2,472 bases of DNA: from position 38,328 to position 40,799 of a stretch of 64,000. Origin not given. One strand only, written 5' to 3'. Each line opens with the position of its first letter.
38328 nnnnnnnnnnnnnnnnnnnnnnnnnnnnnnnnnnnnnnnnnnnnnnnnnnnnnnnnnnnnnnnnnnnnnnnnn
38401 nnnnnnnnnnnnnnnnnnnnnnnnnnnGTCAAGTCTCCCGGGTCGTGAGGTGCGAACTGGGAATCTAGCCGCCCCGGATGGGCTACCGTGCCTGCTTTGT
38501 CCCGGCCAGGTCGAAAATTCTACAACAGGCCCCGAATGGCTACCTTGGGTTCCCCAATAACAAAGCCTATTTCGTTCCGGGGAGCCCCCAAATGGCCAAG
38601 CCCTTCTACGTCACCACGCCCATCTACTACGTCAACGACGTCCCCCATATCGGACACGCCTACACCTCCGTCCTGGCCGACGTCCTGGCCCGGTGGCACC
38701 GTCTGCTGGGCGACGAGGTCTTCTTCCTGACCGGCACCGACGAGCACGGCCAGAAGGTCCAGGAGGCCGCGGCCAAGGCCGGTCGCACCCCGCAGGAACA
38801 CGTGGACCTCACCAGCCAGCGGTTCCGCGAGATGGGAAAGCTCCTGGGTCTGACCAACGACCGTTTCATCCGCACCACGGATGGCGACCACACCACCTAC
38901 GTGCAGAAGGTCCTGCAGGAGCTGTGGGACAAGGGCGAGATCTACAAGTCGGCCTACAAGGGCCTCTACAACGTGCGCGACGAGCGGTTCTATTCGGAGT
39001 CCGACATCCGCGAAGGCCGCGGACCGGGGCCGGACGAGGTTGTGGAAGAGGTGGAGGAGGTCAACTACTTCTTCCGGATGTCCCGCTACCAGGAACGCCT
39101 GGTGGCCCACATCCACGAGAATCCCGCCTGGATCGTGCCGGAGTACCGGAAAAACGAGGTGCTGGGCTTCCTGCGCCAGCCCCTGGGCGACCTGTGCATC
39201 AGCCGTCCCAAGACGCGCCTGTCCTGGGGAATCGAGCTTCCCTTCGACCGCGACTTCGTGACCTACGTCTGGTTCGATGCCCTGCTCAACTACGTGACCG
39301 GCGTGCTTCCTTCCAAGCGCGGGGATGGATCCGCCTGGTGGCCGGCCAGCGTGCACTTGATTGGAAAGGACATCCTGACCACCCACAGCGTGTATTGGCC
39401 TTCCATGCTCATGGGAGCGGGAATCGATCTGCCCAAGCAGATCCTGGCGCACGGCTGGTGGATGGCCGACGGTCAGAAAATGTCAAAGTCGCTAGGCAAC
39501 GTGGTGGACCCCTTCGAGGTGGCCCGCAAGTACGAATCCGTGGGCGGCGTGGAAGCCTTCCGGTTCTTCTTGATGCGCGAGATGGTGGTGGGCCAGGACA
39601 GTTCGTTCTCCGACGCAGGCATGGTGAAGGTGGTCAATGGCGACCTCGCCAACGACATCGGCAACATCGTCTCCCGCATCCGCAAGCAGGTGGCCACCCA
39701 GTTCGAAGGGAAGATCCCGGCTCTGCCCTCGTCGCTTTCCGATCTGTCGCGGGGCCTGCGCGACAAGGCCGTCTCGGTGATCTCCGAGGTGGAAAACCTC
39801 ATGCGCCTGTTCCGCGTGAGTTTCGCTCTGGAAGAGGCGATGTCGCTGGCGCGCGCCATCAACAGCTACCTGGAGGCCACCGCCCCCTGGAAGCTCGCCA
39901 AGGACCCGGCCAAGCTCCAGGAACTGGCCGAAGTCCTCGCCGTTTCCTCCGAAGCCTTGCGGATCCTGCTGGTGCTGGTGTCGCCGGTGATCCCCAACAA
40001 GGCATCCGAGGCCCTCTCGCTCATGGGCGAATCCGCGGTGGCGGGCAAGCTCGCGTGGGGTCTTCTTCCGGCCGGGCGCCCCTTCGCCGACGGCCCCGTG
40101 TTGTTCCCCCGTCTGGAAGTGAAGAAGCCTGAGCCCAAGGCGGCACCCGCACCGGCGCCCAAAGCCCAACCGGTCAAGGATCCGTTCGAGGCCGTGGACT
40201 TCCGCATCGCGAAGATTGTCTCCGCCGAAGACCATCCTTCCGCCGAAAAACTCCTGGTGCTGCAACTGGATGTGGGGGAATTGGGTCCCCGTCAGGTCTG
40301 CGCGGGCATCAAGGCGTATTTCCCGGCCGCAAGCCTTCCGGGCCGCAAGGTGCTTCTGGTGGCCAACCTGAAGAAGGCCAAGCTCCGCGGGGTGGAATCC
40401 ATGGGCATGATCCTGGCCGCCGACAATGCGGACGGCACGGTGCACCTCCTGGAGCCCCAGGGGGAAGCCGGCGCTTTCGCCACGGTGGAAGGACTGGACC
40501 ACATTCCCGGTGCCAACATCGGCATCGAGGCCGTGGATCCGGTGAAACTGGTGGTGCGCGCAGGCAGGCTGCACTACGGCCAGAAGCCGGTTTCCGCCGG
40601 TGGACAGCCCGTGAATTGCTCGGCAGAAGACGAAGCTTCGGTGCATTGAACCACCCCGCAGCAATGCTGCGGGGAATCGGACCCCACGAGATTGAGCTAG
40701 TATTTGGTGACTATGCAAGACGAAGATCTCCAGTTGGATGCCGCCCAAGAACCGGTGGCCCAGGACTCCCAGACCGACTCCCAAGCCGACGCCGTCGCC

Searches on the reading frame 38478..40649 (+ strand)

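Call 8: search_protein_families(library=pfam, proteins=[window:38478-40649:+])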
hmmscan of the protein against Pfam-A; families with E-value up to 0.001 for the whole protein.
window:38478-40649:+ (723 aa): 6 families
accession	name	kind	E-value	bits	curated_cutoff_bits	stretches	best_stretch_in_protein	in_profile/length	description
PF09334.17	tRNA-synt_1g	-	4.3e-94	315.9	20.1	2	192-401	178-390/391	tRNA synthetases class I (M)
PF00133.28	tRNA-synt_1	-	2.4e-28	99.5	22.7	2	38-256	20-245/414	tRNA synthetases class I (I, L, M and V)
PF01588.26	tRNA_bind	-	1.5e-25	89.5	27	1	575-664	1-91/96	Putative tRNA binding domain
PF01406.26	tRNA-synt_1e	-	5.4e-13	49.4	27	1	52-174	19-141/301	tRNA synthetases class I (C) catalytic domain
PF19303.5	Anticodon_3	-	3.5e-05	24.1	23.5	1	431-547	18-136/152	Anticodon binding domain of methionyl tRNA ligase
PF08264.19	Anticodon_1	-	0.0001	22.6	25.1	1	428-515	5-92/148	Anticodon-binding domain of tRNA ligase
